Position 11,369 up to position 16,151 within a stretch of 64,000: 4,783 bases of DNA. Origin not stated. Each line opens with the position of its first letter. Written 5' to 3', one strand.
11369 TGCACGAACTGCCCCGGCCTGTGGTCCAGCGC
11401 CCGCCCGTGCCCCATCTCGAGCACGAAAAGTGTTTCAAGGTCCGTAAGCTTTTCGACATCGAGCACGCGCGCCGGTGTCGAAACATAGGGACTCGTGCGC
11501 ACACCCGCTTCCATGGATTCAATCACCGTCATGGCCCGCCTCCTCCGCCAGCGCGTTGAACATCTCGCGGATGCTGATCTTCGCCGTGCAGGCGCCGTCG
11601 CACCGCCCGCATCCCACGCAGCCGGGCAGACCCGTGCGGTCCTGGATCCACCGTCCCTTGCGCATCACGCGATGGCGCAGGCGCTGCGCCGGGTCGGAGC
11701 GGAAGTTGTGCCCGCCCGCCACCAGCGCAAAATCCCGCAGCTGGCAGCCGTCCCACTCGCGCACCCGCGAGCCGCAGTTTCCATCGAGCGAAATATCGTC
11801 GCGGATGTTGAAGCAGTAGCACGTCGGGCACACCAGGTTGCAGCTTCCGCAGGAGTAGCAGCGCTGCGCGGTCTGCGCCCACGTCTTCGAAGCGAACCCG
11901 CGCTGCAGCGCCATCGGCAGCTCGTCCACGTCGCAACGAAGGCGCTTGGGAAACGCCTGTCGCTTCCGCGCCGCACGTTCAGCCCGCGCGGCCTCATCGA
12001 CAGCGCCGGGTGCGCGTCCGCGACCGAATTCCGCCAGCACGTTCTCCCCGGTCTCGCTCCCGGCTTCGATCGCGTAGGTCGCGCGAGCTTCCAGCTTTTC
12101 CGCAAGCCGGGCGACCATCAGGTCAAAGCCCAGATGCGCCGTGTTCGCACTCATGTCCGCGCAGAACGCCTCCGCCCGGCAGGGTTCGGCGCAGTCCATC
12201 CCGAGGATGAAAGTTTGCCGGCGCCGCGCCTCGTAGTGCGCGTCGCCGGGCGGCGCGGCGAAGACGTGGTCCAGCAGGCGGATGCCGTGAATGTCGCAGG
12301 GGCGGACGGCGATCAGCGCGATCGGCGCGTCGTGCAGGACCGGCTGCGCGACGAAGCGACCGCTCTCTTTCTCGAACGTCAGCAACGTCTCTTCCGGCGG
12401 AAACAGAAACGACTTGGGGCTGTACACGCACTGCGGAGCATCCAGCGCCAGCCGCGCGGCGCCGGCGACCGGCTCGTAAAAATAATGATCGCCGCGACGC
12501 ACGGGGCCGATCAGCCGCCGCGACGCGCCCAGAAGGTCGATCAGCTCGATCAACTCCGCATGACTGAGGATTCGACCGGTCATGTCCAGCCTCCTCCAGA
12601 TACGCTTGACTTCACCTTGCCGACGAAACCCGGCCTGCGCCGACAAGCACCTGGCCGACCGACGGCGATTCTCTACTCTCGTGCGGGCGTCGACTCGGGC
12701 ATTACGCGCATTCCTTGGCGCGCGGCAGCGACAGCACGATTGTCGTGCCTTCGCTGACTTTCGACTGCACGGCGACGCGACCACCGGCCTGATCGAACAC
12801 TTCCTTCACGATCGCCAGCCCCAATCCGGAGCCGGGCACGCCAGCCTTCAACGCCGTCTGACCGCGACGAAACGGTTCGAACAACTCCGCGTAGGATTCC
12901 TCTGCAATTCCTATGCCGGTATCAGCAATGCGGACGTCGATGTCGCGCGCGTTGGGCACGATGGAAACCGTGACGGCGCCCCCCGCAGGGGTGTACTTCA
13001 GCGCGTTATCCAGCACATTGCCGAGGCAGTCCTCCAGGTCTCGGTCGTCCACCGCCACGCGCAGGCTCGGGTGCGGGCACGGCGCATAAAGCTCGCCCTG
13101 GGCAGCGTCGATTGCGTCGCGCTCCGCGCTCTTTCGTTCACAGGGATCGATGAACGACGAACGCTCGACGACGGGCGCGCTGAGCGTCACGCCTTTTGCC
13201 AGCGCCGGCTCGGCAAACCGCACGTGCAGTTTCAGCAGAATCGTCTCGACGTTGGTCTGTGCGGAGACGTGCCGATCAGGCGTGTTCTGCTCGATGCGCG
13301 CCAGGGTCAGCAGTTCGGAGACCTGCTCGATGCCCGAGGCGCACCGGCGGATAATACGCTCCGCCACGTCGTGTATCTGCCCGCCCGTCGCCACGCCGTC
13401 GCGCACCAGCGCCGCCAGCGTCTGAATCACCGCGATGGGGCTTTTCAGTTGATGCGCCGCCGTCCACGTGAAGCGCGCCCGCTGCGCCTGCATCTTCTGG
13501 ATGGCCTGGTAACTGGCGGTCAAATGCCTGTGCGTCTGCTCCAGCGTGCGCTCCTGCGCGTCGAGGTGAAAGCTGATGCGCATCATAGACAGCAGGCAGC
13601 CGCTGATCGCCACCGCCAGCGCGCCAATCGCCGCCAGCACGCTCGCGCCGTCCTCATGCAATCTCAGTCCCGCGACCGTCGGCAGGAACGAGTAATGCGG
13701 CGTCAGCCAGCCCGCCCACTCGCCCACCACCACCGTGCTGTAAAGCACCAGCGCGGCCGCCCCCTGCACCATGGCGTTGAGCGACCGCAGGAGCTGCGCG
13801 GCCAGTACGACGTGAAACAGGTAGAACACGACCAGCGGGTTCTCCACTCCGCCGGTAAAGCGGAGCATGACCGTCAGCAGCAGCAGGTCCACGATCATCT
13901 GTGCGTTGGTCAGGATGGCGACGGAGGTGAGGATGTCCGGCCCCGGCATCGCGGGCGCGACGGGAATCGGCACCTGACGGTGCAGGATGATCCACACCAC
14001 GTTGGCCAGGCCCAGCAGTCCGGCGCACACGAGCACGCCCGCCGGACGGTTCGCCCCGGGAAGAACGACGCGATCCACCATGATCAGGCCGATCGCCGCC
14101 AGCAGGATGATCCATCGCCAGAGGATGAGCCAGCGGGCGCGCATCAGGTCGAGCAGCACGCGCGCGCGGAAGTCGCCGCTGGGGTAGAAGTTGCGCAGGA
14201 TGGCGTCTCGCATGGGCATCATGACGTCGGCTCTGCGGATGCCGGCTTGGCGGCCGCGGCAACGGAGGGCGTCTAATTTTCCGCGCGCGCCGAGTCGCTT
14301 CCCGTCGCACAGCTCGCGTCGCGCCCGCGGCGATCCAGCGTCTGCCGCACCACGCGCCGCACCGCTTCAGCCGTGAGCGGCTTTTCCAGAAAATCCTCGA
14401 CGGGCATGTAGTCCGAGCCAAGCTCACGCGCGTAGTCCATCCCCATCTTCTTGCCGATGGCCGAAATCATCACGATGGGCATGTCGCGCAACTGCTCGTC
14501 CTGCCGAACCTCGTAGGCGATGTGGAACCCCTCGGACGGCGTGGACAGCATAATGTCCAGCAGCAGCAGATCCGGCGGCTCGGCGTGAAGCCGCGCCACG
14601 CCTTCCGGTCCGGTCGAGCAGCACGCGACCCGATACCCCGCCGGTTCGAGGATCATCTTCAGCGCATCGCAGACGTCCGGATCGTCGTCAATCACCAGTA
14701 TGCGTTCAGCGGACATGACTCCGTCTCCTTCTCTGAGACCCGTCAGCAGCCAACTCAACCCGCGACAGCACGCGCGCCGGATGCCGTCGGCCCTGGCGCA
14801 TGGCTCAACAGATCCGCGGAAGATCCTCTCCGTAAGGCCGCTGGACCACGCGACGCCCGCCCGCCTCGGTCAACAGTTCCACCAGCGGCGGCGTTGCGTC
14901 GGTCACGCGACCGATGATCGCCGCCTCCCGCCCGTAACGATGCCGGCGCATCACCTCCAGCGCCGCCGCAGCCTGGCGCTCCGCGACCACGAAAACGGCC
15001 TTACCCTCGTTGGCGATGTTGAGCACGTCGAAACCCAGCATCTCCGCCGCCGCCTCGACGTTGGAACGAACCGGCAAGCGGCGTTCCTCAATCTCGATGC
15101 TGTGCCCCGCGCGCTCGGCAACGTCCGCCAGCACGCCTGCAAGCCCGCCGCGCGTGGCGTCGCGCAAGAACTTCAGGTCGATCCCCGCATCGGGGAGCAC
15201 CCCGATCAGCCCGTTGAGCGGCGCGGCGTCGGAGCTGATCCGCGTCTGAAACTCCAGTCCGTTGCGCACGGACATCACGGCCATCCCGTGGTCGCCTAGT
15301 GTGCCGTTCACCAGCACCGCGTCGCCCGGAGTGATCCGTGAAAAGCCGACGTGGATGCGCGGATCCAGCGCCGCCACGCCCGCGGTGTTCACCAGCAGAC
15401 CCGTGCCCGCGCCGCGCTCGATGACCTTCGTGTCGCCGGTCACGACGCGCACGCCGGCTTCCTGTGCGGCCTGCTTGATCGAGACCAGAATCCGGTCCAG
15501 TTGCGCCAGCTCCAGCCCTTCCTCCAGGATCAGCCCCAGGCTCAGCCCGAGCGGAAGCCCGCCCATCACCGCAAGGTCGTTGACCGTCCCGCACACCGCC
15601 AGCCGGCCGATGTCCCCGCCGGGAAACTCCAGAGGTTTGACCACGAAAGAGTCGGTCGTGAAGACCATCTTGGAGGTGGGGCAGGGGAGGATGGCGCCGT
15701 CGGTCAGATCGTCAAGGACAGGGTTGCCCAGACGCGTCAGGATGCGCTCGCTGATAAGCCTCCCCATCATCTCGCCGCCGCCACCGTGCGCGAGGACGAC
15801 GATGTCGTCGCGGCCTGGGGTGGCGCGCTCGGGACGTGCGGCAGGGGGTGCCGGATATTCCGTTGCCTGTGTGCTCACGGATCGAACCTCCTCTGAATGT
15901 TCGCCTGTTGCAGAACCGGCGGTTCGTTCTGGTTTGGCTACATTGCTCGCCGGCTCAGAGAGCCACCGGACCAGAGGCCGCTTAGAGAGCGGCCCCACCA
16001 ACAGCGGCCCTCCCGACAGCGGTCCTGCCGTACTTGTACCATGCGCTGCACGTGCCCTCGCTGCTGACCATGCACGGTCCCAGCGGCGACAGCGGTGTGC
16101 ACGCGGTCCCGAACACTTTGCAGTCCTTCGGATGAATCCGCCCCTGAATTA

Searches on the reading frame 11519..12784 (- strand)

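Call 39: search_protein_families(library=pfam, proteins=[window:11519-12784:-], max_evalue=0.001)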
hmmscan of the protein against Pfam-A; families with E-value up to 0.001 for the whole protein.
window:11519-12784:- (421 aa): 2 families
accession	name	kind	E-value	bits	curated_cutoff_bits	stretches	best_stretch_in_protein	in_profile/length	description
PF17179.9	Fer4_22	-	7.2e-30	104.1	27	1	308-403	1-95/95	4Fe-4S dicluster domain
PF12838.12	Fer4_7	-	0.0004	21.2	27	0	299-321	28-50/52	4Fe-4S dicluster domain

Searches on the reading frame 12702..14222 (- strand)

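Call 39: search_protein_families(library=pfam, proteins=[window:12702-14222:-], max_evalue=0.001)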
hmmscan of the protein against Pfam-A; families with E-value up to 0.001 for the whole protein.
window:12702-14222:- (506 aa): 2 families
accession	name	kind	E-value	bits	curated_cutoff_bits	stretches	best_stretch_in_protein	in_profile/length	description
PF02518.31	HATPase_c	-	2.4e-24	86.3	26.4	1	392-502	2-110/111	Histidine kinase-, DNA gyrase B-, and HSP90-like ATPase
PF00512.31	HisKA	-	2.1e-08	34.5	26.9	1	248-312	2-65/66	His Kinase A (phospho-acceptor) domain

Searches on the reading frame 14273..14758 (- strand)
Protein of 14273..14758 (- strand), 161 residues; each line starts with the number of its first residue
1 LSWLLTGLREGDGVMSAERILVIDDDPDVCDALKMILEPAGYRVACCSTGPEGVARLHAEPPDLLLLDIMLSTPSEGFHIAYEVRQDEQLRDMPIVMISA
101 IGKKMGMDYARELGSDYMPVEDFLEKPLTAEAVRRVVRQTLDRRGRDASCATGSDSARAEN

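Call 38: search_protein_families(library=pfam, proteins=[window:14273-14758:-], max_evalue=0.001)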
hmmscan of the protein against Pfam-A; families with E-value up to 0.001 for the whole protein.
window:14273-14758:- (161 aa): 1 family
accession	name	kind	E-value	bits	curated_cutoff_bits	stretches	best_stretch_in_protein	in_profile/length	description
PF00072.30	Response_reg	-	4.6e-17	62.6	30.2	1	20-137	1-110/111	Response regulator receiver domain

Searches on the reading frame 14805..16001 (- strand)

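Call 38: search_protein_families(library=pfam, proteins=[window:14805-16001:-], max_evalue=0.001)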
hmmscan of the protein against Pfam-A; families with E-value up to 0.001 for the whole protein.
window:14805-16001:- (398 aa): 2 families
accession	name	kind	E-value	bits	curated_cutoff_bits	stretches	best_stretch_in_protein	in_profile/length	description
PF02769.27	AIRS_C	-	1.8e-23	83.8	23.1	1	225-369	2-148/156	AIR synthase related protein, C-terminal domain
PF00586.29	AIRS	-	2.5e-20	73.4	24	1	101-209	3-109/112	AIR synthase related protein, N-terminal domain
